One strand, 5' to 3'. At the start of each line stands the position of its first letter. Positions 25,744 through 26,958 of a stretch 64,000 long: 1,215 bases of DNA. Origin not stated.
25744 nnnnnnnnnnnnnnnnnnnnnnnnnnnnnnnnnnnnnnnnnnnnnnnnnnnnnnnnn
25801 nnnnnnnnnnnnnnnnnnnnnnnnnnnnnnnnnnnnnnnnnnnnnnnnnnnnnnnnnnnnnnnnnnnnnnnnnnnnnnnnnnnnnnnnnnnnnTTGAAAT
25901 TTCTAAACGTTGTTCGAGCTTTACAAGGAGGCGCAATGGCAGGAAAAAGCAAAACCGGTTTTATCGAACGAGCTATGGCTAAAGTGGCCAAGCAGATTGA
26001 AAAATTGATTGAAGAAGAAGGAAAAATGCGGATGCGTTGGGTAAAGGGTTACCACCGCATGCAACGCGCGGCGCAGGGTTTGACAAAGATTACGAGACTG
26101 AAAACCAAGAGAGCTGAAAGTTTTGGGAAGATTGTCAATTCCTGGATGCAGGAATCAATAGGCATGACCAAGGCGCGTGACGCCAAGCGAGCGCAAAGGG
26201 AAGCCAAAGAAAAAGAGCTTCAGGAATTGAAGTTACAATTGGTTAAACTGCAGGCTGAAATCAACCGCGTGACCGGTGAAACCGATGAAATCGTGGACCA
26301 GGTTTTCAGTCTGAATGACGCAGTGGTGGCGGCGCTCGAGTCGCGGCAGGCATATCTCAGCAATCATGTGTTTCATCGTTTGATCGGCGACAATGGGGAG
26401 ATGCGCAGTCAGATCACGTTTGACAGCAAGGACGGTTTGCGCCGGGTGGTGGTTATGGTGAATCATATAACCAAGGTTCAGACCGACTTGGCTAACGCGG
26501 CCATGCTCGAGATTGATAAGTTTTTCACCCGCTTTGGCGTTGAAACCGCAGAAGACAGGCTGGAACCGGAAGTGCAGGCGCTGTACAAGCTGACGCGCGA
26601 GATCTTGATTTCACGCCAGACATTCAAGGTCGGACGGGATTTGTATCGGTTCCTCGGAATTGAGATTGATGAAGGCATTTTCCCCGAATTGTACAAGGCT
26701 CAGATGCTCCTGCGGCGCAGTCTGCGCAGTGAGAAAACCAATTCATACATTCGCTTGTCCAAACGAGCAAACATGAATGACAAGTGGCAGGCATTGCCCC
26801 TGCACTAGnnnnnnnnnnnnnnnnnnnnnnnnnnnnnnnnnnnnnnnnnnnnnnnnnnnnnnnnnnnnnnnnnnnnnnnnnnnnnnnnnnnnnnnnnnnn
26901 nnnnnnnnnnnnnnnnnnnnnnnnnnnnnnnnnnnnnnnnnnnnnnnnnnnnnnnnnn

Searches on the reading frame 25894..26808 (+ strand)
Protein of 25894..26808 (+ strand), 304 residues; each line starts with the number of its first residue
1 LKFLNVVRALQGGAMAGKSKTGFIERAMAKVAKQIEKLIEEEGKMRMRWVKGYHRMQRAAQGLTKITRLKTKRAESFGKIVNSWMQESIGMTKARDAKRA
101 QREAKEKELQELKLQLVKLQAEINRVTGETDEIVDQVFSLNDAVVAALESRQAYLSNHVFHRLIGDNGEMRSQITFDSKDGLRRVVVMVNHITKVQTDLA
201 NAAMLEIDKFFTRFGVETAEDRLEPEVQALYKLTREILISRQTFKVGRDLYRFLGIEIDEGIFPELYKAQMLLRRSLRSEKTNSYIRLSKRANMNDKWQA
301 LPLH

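Call 4: search_protein_families(library=pfam, proteins=[window:25894-26808:+], max_evalue=1)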
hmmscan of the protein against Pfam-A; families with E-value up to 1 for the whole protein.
window:25894-26808:+ (304 aa): 5 families
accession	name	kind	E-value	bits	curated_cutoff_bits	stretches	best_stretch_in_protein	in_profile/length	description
PF08738.15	Gon7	-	0.081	13.5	25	1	96-125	51-78/107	Gon7 family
PF03127.19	GAT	-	0.082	13.6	31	1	102-156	19-76/77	GAT domain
PF18829.7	Importin_rep_6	-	0.1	13.4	23.9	1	69-113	21-65/110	Importin repeat 6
PF04977.20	DivIC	-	0.17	12.1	28.9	1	95-133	19-57/80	Septum formation initiator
PF13863.11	DUF4200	-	0.58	10.9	29.7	1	68-128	41-101/119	Domain of unknown function (DUF4200)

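Call 5: search_protein_families(library=phrogs, proteins=[window:25894-26808:+], max_evalue=1)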
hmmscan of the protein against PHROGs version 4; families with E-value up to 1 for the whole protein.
window:25894-26808:+ (304 aa): 14 families
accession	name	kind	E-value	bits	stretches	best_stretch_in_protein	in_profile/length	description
phrog_846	-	unknown function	1.8e-06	28.7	1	113-303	17-202/207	-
phrog_18076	-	other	0.015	16.6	1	95-143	55-103/106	hol-like chemotaxis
phrog_927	-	connector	0.039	15.1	1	3-44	119-161/168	tail completion or Neck1 protein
phrog_23162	-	unknown function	0.053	14.9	1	32-65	33-66/94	-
phrog_13890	-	unknown function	0.14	13.2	1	70-105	33-67/73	-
phrog_27075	-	unknown function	0.14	12.6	1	79-203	127-229/265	-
phrog_10613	-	tail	0.16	12.8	1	29-147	76-195/237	tail length tape measure protein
phrog_1535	-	tail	0.17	10.9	1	14-197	60-205/1152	tail length tape measure protein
phrog_4866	-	head and packaging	0.21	12.4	1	68-133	80-140/245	head scaffolding protein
phrog_2658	-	other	0.28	12.5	1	93-146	59-119/126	hol-like chemotaxis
phrog_33871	-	unknown function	0.46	11.3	1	104-158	64-118/154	-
phrog_36560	-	unknown function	0.53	11.8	0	102-154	33-86/92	-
phrog_12096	-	unknown function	0.65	11.3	0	65-132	13-81/103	-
phrog_13113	-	unknown function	1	10.9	0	102-157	63-118/134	-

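Call 7: search_protein_families(library=ncbifam, proteins=[window:25894-26808:+], max_evalue=1)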
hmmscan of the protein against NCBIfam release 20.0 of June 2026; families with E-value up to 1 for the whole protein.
window:25894-26808:+ (304 aa): 3 families
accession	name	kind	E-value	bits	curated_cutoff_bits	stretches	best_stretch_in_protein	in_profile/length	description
NF037942.1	ac_ACP_DH_MbtN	equivalog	0.00011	21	700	1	49-159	208-317/376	mycobactin biosynthesis acyl-ACP dehydrogenase MbtN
NF045780.1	TrlF_fam_ATP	equivalog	0.12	11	350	1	27-180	572-725/944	TrlF family AAA-like ATPase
NF009992.0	PRK13461.1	equivalog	0.85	9.2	127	0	24-125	34-134/159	F0F1 ATP synthase subunit B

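Call 8: search_protein_families(library=padloc, proteins=[window:25894-26808:+], max_evalue=1)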
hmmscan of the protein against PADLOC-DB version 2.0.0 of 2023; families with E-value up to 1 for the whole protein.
window:25894-26808:+ (304 aa): 1 family
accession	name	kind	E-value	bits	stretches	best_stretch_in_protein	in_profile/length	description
PDLC03859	LmuB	-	0.12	9.5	1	24-152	198-480/611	-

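Call 10: search_solved_structures(query=window:25894-26808:+, max_evalue=10)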
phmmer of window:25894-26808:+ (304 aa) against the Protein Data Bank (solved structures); distinct sequences matched with E-value up to 10: 9.
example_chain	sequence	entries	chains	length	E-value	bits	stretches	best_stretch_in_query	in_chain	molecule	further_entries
2k9m_A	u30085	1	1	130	0.2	14.7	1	208-285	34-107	RNA polymerase sigma factor RpoN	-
4egw_A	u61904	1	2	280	0.22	14.6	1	222-287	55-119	Magnesium transport protein CorA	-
4cy4_A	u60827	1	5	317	0.27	14.3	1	222-287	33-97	MAGNESIUM TRANSPORT PROTEIN CORA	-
4ev6_A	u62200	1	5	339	0.3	14.1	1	222-287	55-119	Magnesium transport protein CorA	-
9rgv_A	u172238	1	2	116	0.34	13.9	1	52-151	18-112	sc-apCC3-CW1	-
9rgy_A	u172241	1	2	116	0.66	13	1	52-151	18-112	sc-apCC3-CW-0NTT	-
4xvx_A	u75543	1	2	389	0.97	12.4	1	49-136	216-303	Acyl-[acyl-carrier-protein] dehydrogenase MbtN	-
3ndp_A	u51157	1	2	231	1.9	11.5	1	100-161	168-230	Adenylate kinase isoenzyme 4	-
3qwe_A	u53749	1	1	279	2.1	11.4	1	33-114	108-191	GEM-interacting protein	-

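Call 12: find_homologous_proteins(query=window:25936-26808:+)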
Query window:25936-26808:+ (290 aa): 82 proteins with E <= 0.001 among 1258 candidates.
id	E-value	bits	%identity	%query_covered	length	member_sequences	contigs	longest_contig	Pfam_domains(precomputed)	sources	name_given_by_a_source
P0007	3.5e-181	619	100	100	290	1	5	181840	-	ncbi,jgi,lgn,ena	-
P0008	7.7e-124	431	71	99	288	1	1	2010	-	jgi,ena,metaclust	metaclust:\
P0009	9.1e-78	280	50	96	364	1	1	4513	-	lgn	-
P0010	1.8e-70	256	46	97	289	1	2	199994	-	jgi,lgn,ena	jgi:hypothetical protein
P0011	1.6e-69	253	46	100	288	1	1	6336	-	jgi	jgi:hypothetical protein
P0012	2.9e-68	249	48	96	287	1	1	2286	-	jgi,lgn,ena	jgi:hypothetical protein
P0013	3.4e-68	248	47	97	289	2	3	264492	PF11363.14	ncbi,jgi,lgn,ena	-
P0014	1.1e-67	247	45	99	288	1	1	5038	-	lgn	-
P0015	2.3e-67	246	47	99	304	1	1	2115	-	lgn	-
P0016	3.3e-67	245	47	99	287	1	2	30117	-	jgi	jgi:hypothetical protein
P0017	3.4e-67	245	48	98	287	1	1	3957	-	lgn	-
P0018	3.9e-66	242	45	99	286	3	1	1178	-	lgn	-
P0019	4.4e-66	241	45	99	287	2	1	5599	-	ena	-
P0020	5.2e-66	241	45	98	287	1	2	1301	-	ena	-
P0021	7.5e-66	241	46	99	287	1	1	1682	-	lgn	-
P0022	7.5e-66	241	43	99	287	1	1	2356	PF11363.14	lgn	-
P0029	7.9e-64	234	45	97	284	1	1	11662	PF11363.14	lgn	-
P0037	2.6e-62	229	44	97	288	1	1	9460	PF11363.14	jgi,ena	-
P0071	1.9e-56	210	43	99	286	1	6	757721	-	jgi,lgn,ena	jgi:hypothetical protein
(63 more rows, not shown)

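Call 20: find_encoding_contigs(protein=P0010, flank=6000, max_places=2)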
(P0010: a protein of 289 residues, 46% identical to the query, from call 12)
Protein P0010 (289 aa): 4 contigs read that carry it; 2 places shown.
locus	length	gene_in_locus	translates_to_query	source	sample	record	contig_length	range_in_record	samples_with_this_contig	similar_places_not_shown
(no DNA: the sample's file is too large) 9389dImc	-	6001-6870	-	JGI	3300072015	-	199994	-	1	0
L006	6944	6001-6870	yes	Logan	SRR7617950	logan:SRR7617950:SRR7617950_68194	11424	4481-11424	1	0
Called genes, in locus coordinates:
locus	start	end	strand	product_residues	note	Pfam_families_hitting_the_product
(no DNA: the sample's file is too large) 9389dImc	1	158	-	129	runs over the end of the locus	-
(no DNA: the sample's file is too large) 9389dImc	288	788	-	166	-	-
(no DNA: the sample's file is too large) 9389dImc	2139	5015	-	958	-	PF00133:tRNA-synt_1, PF09334:tRNA-synt_1g (weak), PF08264:Anticodon_1, PF19302:DUF5915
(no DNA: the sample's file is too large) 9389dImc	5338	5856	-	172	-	PF01928:CYTH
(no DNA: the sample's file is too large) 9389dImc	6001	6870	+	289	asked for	-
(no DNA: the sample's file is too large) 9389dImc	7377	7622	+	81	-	-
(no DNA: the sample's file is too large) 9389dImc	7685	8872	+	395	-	PF07478:Dala_Dala_lig_C (weak)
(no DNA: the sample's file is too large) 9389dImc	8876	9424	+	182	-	PF05175:MTS (weak), PF13847:Methyltransf_31 (weak), PF13649:Methyltransf_25 (weak)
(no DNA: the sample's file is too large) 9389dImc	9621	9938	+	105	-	-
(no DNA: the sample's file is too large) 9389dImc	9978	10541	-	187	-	PF01966:HD (weak)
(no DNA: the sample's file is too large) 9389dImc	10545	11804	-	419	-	PF27218:MJ0043_C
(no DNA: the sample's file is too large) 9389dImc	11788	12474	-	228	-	-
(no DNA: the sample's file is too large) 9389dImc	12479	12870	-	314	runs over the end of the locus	PF01933:CofD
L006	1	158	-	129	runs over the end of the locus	-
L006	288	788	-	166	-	-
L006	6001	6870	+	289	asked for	-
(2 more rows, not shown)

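Call 21: find_encoding_contigs(protein=P0013, flank=6000, max_places=2)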
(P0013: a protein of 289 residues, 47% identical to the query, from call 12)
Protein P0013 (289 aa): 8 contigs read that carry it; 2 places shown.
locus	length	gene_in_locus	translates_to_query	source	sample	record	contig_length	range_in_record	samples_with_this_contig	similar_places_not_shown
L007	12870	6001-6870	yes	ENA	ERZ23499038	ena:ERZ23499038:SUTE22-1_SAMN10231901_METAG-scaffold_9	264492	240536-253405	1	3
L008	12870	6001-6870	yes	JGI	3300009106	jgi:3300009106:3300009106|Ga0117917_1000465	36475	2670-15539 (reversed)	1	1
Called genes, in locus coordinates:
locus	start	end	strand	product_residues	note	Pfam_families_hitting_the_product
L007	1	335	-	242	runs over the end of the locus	PF00215:OMPdecase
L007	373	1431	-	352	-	PF00438:S-AdoMet_synt_N, PF02772:S-AdoMet_synt_M, PF02773:S-AdoMet_synt_C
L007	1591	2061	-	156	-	-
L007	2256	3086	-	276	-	-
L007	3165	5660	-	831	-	-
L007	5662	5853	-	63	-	-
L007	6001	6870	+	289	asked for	PF11363:DUF3164 (weak)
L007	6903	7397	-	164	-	-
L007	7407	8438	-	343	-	-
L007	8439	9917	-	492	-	PF20030:bpMoxR, PF07728:AAA_5, PF17868:AAA_lid_8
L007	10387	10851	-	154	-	PF00719:Pyrophosphatase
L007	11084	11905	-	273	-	-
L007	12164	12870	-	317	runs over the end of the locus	PF00535:Glycos_transf_2, PF13641:Glyco_tranf_2_3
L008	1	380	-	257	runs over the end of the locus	PF00215:OMPdecase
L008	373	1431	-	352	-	PF00438:S-AdoMet_synt_N, PF02772:S-AdoMet_synt_M, PF02773:S-AdoMet_synt_C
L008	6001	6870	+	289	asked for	PF11363:DUF3164 (weak)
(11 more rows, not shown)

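Call 22: find_encoding_contigs(protein=P0071, flank=6000, max_places=2)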
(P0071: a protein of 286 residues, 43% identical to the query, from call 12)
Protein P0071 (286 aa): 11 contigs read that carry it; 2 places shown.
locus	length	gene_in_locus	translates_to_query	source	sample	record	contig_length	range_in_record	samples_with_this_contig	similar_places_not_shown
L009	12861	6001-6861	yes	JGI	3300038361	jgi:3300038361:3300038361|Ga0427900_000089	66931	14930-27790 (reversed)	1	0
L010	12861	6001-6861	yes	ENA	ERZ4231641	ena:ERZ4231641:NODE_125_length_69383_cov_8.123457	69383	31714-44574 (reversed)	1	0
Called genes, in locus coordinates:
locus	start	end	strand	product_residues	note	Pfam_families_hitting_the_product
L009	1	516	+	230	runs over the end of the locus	PF02616:SMC_ScpA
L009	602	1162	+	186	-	PF04079:SMC_ScpB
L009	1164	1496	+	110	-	-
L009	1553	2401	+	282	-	PF00768:Peptidase_S11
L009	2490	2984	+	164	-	PF09335:VTT_dom (faint), PF06695:Sm_multidrug_ex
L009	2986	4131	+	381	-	PF13439:Glyco_transf_4, PF20706:GT4-conflict, PF00534:Glycos_transf_1, PF13692:Glyco_trans_1_4, PF13524:Glyco_trans_1_2 (faint)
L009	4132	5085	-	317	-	PF00149:Metallophos, PF12850:Metallophos_2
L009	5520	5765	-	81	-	PF01541:GIY-YIG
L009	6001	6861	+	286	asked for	-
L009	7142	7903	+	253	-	PF00142:Fer4_NifH (weak), PF01656:CbiA, PF02374:ArsA_ATPase, PF06564:CBP_BcsQ, PF07015:VirC1 (faint), PF09140:MipZ (weak), PF10609:ParA, PF13614:AAA_31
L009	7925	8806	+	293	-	PF02195:ParB_N, PF17762:HTH_ParB, PF23552:ParB_C (faint)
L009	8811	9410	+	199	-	-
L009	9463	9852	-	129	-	-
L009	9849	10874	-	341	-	-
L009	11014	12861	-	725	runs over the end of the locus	PF23416:DUF7107 (faint), PF18895:T4SS_pilin (weak)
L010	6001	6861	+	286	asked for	-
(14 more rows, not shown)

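Call 51: find_related_loci(query=A3, collection=viral_contigs, flank=6000)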
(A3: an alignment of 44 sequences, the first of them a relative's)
Query A3 (290 aa) in viral_contigs; peptide patterns used: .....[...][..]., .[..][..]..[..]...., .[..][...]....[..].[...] (x = any residue, [..] = any of these).
93 stretches matched a pattern, but none encodes a relative of the query by tblastn (E <= 1e-3).

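Call 54: find_related_loci(query=A3, collection=metagenome_contigs, flank=5000)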
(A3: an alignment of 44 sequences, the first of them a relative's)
Query A3 (290 aa) in metagenome_contigs; peptide patterns used: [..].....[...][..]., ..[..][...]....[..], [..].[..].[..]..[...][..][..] (x = any residue, [..] = any of these).
143 stretches matched a pattern; 55 encode a relative of the query (tblastn E <= 1e-3); 55 distinct loci.
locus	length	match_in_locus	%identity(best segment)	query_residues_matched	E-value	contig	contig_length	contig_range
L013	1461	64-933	71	1-290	2e-147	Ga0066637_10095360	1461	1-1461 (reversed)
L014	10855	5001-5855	48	3-290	1e-83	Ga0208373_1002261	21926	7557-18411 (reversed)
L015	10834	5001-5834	46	4-284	6e-79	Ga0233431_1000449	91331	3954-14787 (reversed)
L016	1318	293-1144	45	3-289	2e-78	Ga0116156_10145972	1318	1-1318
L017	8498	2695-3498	47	19-288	4e-72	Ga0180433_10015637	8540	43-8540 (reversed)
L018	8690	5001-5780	47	27-289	9e-72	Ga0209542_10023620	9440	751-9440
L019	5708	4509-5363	44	1-288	9e-72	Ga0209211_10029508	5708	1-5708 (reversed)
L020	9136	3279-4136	43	3-289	1e-71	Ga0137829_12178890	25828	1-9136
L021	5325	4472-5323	46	1-287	1e-70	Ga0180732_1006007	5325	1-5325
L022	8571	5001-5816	45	10-284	2e-70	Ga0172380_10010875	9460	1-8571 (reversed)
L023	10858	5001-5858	44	2-288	5e-70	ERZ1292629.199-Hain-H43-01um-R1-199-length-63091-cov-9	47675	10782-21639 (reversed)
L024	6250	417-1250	42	6-284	8e-70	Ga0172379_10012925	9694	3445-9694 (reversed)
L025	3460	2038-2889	46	1-287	2e-69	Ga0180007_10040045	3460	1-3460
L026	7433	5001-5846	44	4-288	2e-69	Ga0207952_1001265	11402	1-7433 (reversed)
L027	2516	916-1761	45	4-288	1e-69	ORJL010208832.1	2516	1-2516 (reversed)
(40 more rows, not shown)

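Call 58: predict_structure(alignment_id=A3)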
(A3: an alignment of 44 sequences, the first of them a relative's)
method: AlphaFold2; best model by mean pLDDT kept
length: 290 residues; sequences in the alignment: 44
mean_pLDDT: 85.5   pTM: 0.45
mean pLDDT of the five models: 85.5, 85.1, 82.8, 80.2, 78.8
residues with pLDDT >= 90: 132; 70-90: 125; 50-70: 32; < 50: 1
segments of 3 or more residues with pLDDT < 50: none
pLDDT, mean of each block of 10 residues (from residue 1): 81 96 95 94 93 86 92 93 95 96 92 89 93 88 81 76 92 71 82 87 63 84 73 78 87 89 63 88 84
secondary structure, 60 per line:
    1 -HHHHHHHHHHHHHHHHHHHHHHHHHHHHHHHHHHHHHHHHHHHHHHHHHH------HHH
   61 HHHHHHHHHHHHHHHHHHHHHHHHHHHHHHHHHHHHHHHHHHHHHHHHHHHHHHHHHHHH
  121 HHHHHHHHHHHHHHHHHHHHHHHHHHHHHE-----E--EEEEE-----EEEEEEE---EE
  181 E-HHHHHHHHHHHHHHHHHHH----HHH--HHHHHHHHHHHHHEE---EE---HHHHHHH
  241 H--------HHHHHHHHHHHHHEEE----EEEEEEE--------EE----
elements in order: H2-51 H58-149 E159-163 E169-175 E179-181 H183-201 H211-223 H234-241 H250-262 E263-265 E270-276

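Call 60: search_protein_families(library=pfam, alignment_id=A3, max_evalue=0.01)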
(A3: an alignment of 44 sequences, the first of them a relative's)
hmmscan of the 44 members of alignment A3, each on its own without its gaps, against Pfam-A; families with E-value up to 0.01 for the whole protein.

A. member 1, P0007 (290 aa): 0 families

B. families by the number of members that match (of 44 scanned): 19 families
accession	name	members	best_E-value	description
PF11363.13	DUF3164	11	1e-06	Protein of unknown function (DUF3164)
PF14197.11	Cep57_CLD_2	3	0.0008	Centrosome localisation domain of PPC89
PF25014.1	NET2A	2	0.0021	NET2A-like domain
PF08192.17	Peptidase_S64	2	0.0028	Peptidase family S64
PF04108.17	ATG17_like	2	0.0066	Autophagy protein ATG17-like domain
PF08286.16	Spc24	1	0.0016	Spc24 subunit of Ndc80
PF02840.20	Prp18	1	0.0016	Prp18 domain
PF02050.21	FliJ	1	0.0023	Flagellar FliJ protein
PF05622.17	HOOK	1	0.0024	HOOK protein coiled-coil region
PF19916.4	VMAP-M0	1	0.0028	vWA-MoxR associated protein middle region 0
PF20570.3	DUF6779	1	0.0038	Domain of unknown function (DUF6779)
PF04012.17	PspA_IM30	1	0.0039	PspA/IM30 family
PF24531.2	ANC1_spectrin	1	0.0052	Nuclear anchorage protein 1, spectrin repeat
PF00300.27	His_Phos_1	1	0.0061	Histidine phosphatase superfamily (branch 1)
PF04791.21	LMBR1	1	0.0066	LMBR1-like membrane protein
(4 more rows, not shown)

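Call 75: fold_search(model_id=the predicted structure, library=viral)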
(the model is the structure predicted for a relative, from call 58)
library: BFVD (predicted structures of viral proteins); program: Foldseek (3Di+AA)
matches with E <= 10: 980; with E <= 0.001: 0
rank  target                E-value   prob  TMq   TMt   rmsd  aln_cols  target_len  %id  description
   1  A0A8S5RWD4            1.1e-02  0.98  0.27  0.25  25.7       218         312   12  Uncharacterized protein [Siphoviridae sp. ctHip2]
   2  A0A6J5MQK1            1.2e-02  1.00  0.31  0.39   6.4       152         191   17  Uncharacterized protein [uncultured Caudovirales phage]
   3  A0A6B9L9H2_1          2.1e-02  0.97  0.29  0.11  24.4       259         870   10  Tape measure protein [Mycobacterium phage Onyinye]
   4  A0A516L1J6            2.1e-02  0.38  0.18  0.11  25.4       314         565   11  (no name in the UniProt tables at hand)
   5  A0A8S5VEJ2            4.0e-02  0.72  0.21  0.12  16.6       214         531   14  Receptor Binding Protein [Siphoviridae sp. ctSXZ3]
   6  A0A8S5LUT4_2          4.3e-02  0.99  0.35  0.14  25.0       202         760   10  Tail protein [Siphoviridae sp. ctMsr1]
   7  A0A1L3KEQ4            4.5e-02  0.72  0.19  0.08  25.1       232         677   11  (no name in the UniProt tables at hand)
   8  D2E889                5.1e-02  0.60  0.26  0.21  16.8       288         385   10  (no name in the UniProt tables at hand)
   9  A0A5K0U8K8            6.5e-02  0.99  0.33  0.31   5.2       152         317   14  Uncharacterized protein [Yasminevirus sp. GU-2018]
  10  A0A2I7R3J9            6.5e-02  0.16  0.15  0.07  32.0       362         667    8  (no name in the UniProt tables at hand)
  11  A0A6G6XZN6            6.9e-02  0.89  0.38  0.27  21.1       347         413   11  (no name in the UniProt tables at hand)
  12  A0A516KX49            6.9e-02  0.85  0.30  0.12  49.3       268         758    9  (no name in the UniProt tables at hand)
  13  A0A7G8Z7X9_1          7.8e-02  0.35  0.23  0.08  36.0       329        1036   13  (no name in the UniProt tables at hand)
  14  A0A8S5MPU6            8.2e-02  0.63  0.26  0.19  15.8       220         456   17  Spore cortex-lytic enzyme [Podoviridae sp. ctoqT5]
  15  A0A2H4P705            8.7e-02  1.00  0.42  0.17   3.4       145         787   10  GDSL-like lipase [Pseudomonas phage nickie]
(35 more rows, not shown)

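Call 76: search_dna_similar(query=window:25936-26808:+, collection=phages, mode=protein, max_evalue=0.001, max_rows=15)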
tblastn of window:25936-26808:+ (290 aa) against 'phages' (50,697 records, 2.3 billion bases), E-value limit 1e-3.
No match.

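Call 94: search_protein_families(library=phrogs, alignment_id=A3, max_evalue=0.001)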
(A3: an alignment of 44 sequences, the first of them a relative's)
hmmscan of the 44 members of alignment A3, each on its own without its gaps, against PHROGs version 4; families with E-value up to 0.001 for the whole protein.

A. member 1, P0007 (290 aa): 1 family
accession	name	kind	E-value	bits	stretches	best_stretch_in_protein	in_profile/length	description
phrog_846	-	unknown function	1.5e-06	29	1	98-289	16-202/207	-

B. families by the number of members that match (of 44 scanned): 2 families
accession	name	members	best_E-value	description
phrog_846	-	39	1.3e-11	-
phrog_5890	-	1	0.00079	tellurite resistance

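Call 95: search_solved_structures(query=A3, max_evalue=1)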
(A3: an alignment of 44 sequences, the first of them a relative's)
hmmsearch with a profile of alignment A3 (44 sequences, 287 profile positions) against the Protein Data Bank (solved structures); distinct sequences matched with E-value up to 1: 11.
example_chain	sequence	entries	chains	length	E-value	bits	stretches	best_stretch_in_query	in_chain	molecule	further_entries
9ugr_A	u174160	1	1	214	0.0007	22.4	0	22-107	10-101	Syn-F4-Link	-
6mi4_A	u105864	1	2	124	0.066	15.9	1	5-106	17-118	NF-kB ESSENTIAL MODULATOR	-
6mi3_A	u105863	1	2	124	0.072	15.8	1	5-106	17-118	NF-kB ESSENTIAL MODULATOR,NF-kappa-B essential modulator,NF-kB ESSENTIAL MODULATOR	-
6iju_A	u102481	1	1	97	0.19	14.4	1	77-132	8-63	DNA-binding response regulator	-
6kyx_A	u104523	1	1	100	0.2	14.4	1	77-132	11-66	DNA-binding response regulator ArlR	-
6is4_A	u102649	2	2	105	0.21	14.2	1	77-132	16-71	Response regulator ArlR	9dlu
8h7c_A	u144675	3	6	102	0.24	14.1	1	21-106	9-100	De novo ferric enterobactin esterase Syn-F4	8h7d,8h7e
8xdj_A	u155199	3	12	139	0.33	13.6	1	71-144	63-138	HEPN toxin | HEPN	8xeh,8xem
6nu2_8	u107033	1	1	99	0.52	13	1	52-111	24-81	39S ribosomal protein L40, mitochondrial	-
3j7y_8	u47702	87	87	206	0.57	12.8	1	23-110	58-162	mL40 | 39S ribosomal protein L40, mitochondrial | Large ribosomal subunit protein mL40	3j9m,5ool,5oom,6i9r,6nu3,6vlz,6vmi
6sny_A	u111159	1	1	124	0.63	12.7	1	3-103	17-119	Synthetic EPCR binding protein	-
